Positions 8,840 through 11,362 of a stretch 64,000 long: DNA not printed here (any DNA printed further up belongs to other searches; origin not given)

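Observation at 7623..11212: Lipid-linked sugar tailoring unit: ArnC/DPM1-like GT2-methyltransferase fusion coupled to a B12-radical-SAM-YdjC fusion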

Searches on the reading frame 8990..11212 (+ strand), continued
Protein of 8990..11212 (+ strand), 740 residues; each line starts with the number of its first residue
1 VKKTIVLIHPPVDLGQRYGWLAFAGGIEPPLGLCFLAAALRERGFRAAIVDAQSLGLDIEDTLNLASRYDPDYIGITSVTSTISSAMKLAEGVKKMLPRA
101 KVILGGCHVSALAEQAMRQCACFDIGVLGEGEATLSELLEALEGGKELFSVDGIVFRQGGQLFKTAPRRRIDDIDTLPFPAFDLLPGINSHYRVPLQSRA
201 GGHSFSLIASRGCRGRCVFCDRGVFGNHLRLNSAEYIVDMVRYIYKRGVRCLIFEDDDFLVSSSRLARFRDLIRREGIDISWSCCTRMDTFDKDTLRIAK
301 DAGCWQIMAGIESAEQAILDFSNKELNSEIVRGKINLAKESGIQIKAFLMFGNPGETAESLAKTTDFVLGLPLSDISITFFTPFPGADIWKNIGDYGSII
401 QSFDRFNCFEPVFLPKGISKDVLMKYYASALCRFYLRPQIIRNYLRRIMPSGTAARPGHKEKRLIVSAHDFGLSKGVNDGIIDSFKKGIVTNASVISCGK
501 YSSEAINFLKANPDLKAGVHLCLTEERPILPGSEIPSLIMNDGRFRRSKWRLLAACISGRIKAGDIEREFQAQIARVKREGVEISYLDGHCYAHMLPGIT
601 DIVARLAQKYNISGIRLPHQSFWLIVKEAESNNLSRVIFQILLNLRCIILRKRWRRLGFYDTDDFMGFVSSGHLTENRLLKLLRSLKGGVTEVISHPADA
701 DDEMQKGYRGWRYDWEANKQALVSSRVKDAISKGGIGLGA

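Call 76: predict_structure(alignment_id=A3)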
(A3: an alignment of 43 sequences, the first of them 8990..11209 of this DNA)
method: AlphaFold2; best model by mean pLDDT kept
length: 740 residues; sequences in the alignment: 43
mean_pLDDT: 91.3   pTM: 0.69
mean pLDDT of the five models: 91.3, 90.6, 89.5, 88.7, 88.3
residues with pLDDT >= 90: 528; 70-90: 194; 50-70: 8; < 50: 10
segments of 3 or more residues with pLDDT < 50: 450-459
pLDDT, mean of each block of 10 residues (from residue 1): 92 84 86 98 98 94 98 96 96 98 96 94 96 97 95 95 95 96 93 88 92 85 78 98 96 94 97 97 94 97 96 92 88 96 96 96 96 95 87 92 85 95 95 93 75 40 93 94 97 95 97 96 90 95 87 89 97 98 94 88 95 91 77 79 87 83 82 89 88 90 78 90 96 90
secondary structure, 60 per line:
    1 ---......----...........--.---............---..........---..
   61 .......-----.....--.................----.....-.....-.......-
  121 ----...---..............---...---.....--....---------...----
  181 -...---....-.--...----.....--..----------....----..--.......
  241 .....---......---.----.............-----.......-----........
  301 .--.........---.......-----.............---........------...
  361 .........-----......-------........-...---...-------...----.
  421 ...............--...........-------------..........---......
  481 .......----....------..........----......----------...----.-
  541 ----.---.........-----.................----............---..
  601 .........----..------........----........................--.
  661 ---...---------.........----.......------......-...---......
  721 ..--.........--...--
elements in order (helices of 4 or more, strands of 3 or more residues): E4-9 H14-24 H31-42 E46-51 H52-55 H59-67 E73-77 H80-96 E101-105 H107-111 H113-119 E125-127 H131-144 E154-158 E161-164 H188-191 E203-207 H222-225 H234-245 E249-254 H263-275 E281-287 H293-301 E304-312 H316-322 H328-340 E344-351 H358-369 E375-380 H388-395 E397-399 E413-415 H420-435 H438-448 E462-471 H475-487 E492-495 H502-511 E516-521 H549-557 H563-579 E584-589 H590-595 H599-609 H622-629 H634-657 E664-666 H676-684 E689-695 H702-707 H715-722 H725-733 E736-738

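Call 78: fold_search(model_id=the predicted structure, library=pdb)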
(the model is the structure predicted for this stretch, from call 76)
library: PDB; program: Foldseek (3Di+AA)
matches with E <= 10: 1919; with E <= 0.001: 216
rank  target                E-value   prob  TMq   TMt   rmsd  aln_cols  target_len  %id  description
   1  6fd2_A                1.9e-26  1.00  0.49  0.76   7.7       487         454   22  Radical SAM 1,2-diol dehydratase AprD4 in complex with its substrate paromamine (released 2018-01-17)
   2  6fd2_B                2.2e-25  1.00  0.48  0.76   7.9       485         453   22  Radical SAM 1,2-diol dehydratase AprD4 in complex with its substrate paromamine (released 2018-01-17)
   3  6wte_A                1.0e-24  1.00  0.46  0.59   7.4       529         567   16  Structure of radical S-adenosylmethionine methyltransferase, TsrM, from Kitasatospora setae with cobalamin and [4Fe-4S (released 2020-12-23)
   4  6wte_B                7.2e-24  1.00  0.44  0.60   5.9       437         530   18  Structure of radical S-adenosylmethionine methyltransferase, TsrM, from Kitasatospora setae with cobalamin and [4Fe-4S (released 2020-12-23)
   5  6wtf_A                4.7e-23  1.00  0.43  0.58   6.1       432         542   19  Structure of radical S-adenosylmethionine methyltransferase, TsrM, from Kitasatospora setae with tryptophan substrate  (released 2020-12-23)
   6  9ccb                  6.7e-23  1.00  0.42  0.71   9.3       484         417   18  X-ray crystal structure of methyl-coenzyme M reductase glutamine methylase (MgmA) from Methanothermobacter marburgensis  (released 2025-01-01)
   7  6wtf_B                7.9e-23  1.00  0.46  0.62   6.8       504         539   18  Structure of radical S-adenosylmethionine methyltransferase, TsrM, from Kitasatospora setae with tryptophan substrate  (released 2020-12-23)
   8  9n1b                  1.7e-22  1.00  0.46  0.54  16.2       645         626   13  Crystal structure of CysS from Corallococcus sp. CA054B with 5'-deoxyadenosine, methionine, and pantetheinylated 3-metho (released 2026-01-28)
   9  9n1d                  9.2e-22  1.00  0.49  0.57  16.3       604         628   14  Crystal structure of CysS from Corallococcus sp. CA054B with 5'-deoxyadenosine and methionine bound (released 2026-01-28)
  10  9n1c                  1.9e-21  1.00  0.47  0.55  16.2       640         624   12  Crystal structure of CysS from Corallococcus sp. CA054B with 5'-deoxyadenosine, methionine, and pantetheinylated 3-ethox (released 2026-01-28)
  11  7kdy_A                9.0e-21  1.00  0.48  0.54  16.7       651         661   15  Crystal structure of Streptomyces tokunonesis TokK with hydroxycobalamin, 5'-deoxyadenosine, methionine, and (2R)-pant (released 2022-01-12)
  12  5ul4                  3.0e-20  1.00  0.49  0.49  17.2       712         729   14  Structure of Cobalamin-dependent S-adenosylmethionine radical enzyme OxsB with aqua-cobalamin and S-adenosylmethionine b (released 2017-04-19)
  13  7kdx_B                3.2e-20  1.00  0.47  0.52  18.1       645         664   15  Crystal structure of Streptomyces tokunonesis TokK with hydroxycobalamin, 5'-deoxyadenosine, and methionine (released 2022-01-12)
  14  7kdx_A                4.0e-20  1.00  0.48  0.54  17.5       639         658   15  Crystal structure of Streptomyces tokunonesis TokK with hydroxycobalamin, 5'-deoxyadenosine, and methionine (released 2022-01-12)
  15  5ul3                  9.4e-20  1.00  0.48  0.49  16.7       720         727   15  Structure of Cobalamin-dependent S-adenosylmethionine radical enzyme OxsB with aqua-cobalamin bound (released 2017-04-19)
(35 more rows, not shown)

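Call 89: search_protein_representatives(protein=window:8990-11209:+)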
Query: 740 residues. Proteins with E-value up to 0.001 (for the whole library): 63892; up to 1e-10: 38709; up to 1e-30: 9160. The best 150 are listed.
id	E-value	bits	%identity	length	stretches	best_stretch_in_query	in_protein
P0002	5.0e-221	752.6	52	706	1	64-739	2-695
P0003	2.6e-212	723.8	46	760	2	1-448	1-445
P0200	1.2e-186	638.9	43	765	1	2-737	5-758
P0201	1.6e-173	595.5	41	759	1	3-719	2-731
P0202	1.7e-124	433.4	45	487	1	3-448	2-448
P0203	1.7e-120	420.2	45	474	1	5-449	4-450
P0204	7.5e-120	418.1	43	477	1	4-448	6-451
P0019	1.4e-118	413.9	43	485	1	5-449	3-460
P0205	1.5e-116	407.2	41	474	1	5-448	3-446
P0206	3.1e-115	402.8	43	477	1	3-448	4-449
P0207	3.6e-114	399.3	43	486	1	3-448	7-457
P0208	6.3e-113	395.2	42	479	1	2-449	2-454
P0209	2.1e-112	393.5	42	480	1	3-449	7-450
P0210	1.8e-109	383.8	43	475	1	5-449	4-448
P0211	2.8e-108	379.8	42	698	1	3-449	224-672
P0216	1.1e-105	371.3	40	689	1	5-449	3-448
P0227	1.6e-101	357.4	40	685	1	4-449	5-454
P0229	5.1e-101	355.8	39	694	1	5-449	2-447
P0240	2.0e-97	344.0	40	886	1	4-443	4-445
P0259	1.7e-94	334.3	40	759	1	7-449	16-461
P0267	1.4e-93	331.2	37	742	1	2-448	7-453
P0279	2.6e-90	320.4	36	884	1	4-447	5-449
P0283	1.7e-89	317.7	39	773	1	2-448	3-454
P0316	2.2e-83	297.5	33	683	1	3-449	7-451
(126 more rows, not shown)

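Call 90: search_protein_families(library=pfam, proteins=[P0211, P0216, P0227, P0229, P0240, P0259, P0267, P0279, P0283, P0316], max_evalue=0.00001)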
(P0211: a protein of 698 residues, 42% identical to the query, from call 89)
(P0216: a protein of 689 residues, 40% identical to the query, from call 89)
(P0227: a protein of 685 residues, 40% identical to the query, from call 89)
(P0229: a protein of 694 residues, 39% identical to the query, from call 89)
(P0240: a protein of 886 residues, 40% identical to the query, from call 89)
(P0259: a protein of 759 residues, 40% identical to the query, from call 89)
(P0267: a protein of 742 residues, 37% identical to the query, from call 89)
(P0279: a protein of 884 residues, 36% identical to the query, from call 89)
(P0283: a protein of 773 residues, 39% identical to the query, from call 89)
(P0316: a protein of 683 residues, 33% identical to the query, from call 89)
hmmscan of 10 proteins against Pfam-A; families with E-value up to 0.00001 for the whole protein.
P0211 (698 aa): 9 families
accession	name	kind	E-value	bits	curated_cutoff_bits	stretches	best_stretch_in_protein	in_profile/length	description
PF04055.27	Radical_SAM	-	2.7e-24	86.7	29.5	1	428-589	1-165/166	Radical SAM superfamily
PF02310.24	B12-binding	-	1.9e-23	83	32.1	1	242-360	5-121/121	B12 binding domain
PF13649.12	Methyltransf_25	-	9.9e-14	52.2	27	1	48-141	1-97/97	Methyltransferase domain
PF08241.18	Methyltransf_11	-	1.1e-11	45.6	21.2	1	50-145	2-95/95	Methyltransferase domain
PF13489.12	Methyltransf_23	-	1.4e-11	44.8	27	1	38-197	16-162/164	Methyltransferase domain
PF13847.12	Methyltransf_31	-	7.4e-11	42.4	27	1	44-149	3-113/145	Methyltransferase domain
PF08242.18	Methyltransf_12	-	9e-11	42.8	30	1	50-143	2-98/98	Methyltransferase domain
PF05175.20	MTS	-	2.4e-09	37.5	23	1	44-152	31-145/170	Methyltransferase small domain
PF02390.23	Methyltransf_4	-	3.7e-06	27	24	1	47-105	4-54/173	Putative methyltransferase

P0216 (689 aa): 8 families
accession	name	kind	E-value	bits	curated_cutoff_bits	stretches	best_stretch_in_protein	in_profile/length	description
PF02310.24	B12-binding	-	9.7e-28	96.9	32.1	1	18-137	4-121/121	B12 binding domain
PF04055.27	Radical_SAM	-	2.3e-24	86.9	29.5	1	207-364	3-163/166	Radical SAM superfamily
PF13649.12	Methyltransf_25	-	6e-19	69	27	1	533-621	1-97/97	Methyltransferase domain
PF08241.18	Methyltransf_11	-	1.1e-18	68.1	21.2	1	534-625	1-95/95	Methyltransferase domain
PF13847.12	Methyltransf_31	-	1.5e-15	57.5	27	1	528-626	2-110/145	Methyltransferase domain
PF08242.18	Methyltransf_12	-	1e-12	49.1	30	1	534-622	1-97/98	Methyltransferase domain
PF13489.12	Methyltransf_23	-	3.7e-12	46.7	27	1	527-632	20-123/164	Methyltransferase domain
PF01209.24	Ubie_methyltran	-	8e-09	35.6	20.1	1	519-627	37-153/233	ubiE/COQ5 methyltransferase family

P0227 (685 aa): 2 families
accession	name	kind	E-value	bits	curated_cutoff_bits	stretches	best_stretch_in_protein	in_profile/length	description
PF04055.27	Radical_SAM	-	6.1e-24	85.5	29.5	1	210-371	2-166/166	Radical SAM superfamily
PF02310.24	B12-binding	-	7.6e-22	77.9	32.1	1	23-140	6-121/121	B12 binding domain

P0229 (694 aa): 8 families
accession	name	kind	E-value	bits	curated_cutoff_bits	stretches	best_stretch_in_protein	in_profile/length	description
PF02310.24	B12-binding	-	3.2e-22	79.1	32.1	1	21-135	8-120/121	B12 binding domain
PF04055.27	Radical_SAM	-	3.3e-22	79.9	29.5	1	204-366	1-166/166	Radical SAM superfamily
PF08241.18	Methyltransf_11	-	7.6e-21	75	21.2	1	533-627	1-95/95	Methyltransferase domain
PF13649.12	Methyltransf_25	-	9.3e-15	55.5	27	1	533-623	2-97/97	Methyltransferase domain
PF13489.12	Methyltransf_23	-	7.8e-12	45.7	27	1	520-627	14-116/164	Methyltransferase domain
PF08242.18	Methyltransf_12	-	2.7e-10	41.3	30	1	533-625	1-98/98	Methyltransferase domain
PF13847.12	Methyltransf_31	-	7.6e-10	39.1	27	1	531-631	6-113/145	Methyltransferase domain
PF01209.24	Ubie_methyltran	-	7.2e-09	35.8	20.1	1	519-627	38-151/233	ubiE/COQ5 methyltransferase family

P0240 (886 aa): 6 families
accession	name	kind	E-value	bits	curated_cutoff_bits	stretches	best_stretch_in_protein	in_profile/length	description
PF00534.26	Glycos_transf_1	-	3.6e-27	95.4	26.4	1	687-854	7-172/172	Glycosyl transferases group 1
PF04055.27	Radical_SAM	-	6.7e-25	88.6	29.5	1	208-369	1-165/166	Radical SAM superfamily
PF13692.12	Glyco_trans_1_4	-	3.6e-21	76.4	27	1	696-837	2-140/142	Glycosyl transferases group 1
PF02310.24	B12-binding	-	1.3e-20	73.8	32.1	1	22-138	6-120/121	B12 binding domain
PF20706.3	GT4-conflict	-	1.4e-07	31.3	26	1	705-807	209-313/385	Family 4 Glycosyltransferase in conflict systems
PF13439.12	Glyco_transf_4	-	3.5e-06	27.6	28.5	0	509-672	1-167/170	Glycosyltransferase Family 4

P0259 (759 aa): 10 families
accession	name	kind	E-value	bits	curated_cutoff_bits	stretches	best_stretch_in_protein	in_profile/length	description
PF04055.27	Radical_SAM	-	3.8e-24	86.2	29.5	1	219-380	2-166/166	Radical SAM superfamily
PF08241.18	Methyltransf_11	-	4e-24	85.5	21.2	1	547-642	1-95/95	Methyltransferase domain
PF13649.12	Methyltransf_25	-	1.6e-21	77.3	27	1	547-638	2-97/97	Methyltransferase domain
PF13847.12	Methyltransf_31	-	2.2e-19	70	27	1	543-646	4-113/145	Methyltransferase domain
PF02310.24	B12-binding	-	2.2e-19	69.9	32.1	1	35-149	8-120/121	B12 binding domain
PF08242.18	Methyltransf_12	-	1.5e-15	58.1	30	1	547-640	1-98/98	Methyltransferase domain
PF01209.24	Ubie_methyltran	-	1.3e-12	48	20.1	1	542-642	47-151/233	ubiE/COQ5 methyltransferase family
PF13489.12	Methyltransf_23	-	1.9e-12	47.7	27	1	538-655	18-129/164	Methyltransferase domain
PF02353.26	CMAS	-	3.8e-09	36.7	27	1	519-642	39-164/273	Mycolic acid cyclopropane synthetase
PF07021.18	MetW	-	7.8e-07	29.4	21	1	534-635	5-103/193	Methionine biosynthesis protein MetW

P0267 (742 aa): 7 families
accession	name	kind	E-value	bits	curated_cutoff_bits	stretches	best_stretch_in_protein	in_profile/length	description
PF04055.27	Radical_SAM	-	1.4e-23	84.3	29.5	1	211-373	1-166/166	Radical SAM superfamily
PF02310.24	B12-binding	-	8.6e-18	64.8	32.1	1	28-142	7-120/121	B12 binding domain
PF13489.12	Methyltransf_23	-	2.3e-13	50.6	27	1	524-672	3-162/164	Methyltransferase domain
PF08242.18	Methyltransf_12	-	1.7e-10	41.9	30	1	543-627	1-90/98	Methyltransferase domain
PF13649.12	Methyltransf_25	-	3.5e-08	34.4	27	1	543-627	2-91/97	Methyltransferase domain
PF08241.18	Methyltransf_11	-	1.1e-07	32.9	21.2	1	543-626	1-84/95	Methyltransferase domain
PF13847.12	Methyltransf_31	-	1.1e-06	28.8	27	1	542-631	7-103/145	Methyltransferase domain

P0279 (884 aa): 3 families
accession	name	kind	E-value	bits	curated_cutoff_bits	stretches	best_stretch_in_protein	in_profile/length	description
PF01041.23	DegT_DnrJ_EryC1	-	4.3e-71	240.4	19.8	2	505-684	17-196/360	DegT/DnrJ/EryC1/StrS aminotransferase family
PF04055.27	Radical_SAM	-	1.8e-22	80.7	29.5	1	208-368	1-164/166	Radical SAM superfamily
PF02310.24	B12-binding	-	3.2e-22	79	32.1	1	23-139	6-120/121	B12 binding domain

P0283 (773 aa): 4 families
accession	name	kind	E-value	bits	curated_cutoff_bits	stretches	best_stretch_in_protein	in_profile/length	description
PF00535.33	Glycos_transf_2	-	4.3e-24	85.8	23.3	1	503-670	1-167/168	Glycosyl transferase family 2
PF04055.27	Radical_SAM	-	1.1e-19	71.7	29.5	1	208-372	1-165/166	Radical SAM superfamily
PF02310.24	B12-binding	-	3.6e-19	69.2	32.1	1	22-138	5-119/121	B12 binding domain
PF13641.12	Glyco_tranf_2_3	-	1.6e-06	28.7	27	1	502-593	3-97/230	Glycosyltransferase like family 2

P0316 (683 aa): 3 families
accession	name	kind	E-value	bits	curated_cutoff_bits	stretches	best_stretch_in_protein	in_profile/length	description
PF04055.27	Radical_SAM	-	5.5e-22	79.1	29.5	1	211-372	1-166/166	Radical SAM superfamily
PF02310.24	B12-binding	-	1.5e-21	76.9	32.1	1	25-141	5-119/121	B12 binding domain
PF01966.28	HD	-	3.9e-11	43.7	22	1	524-630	3-115/116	HD domain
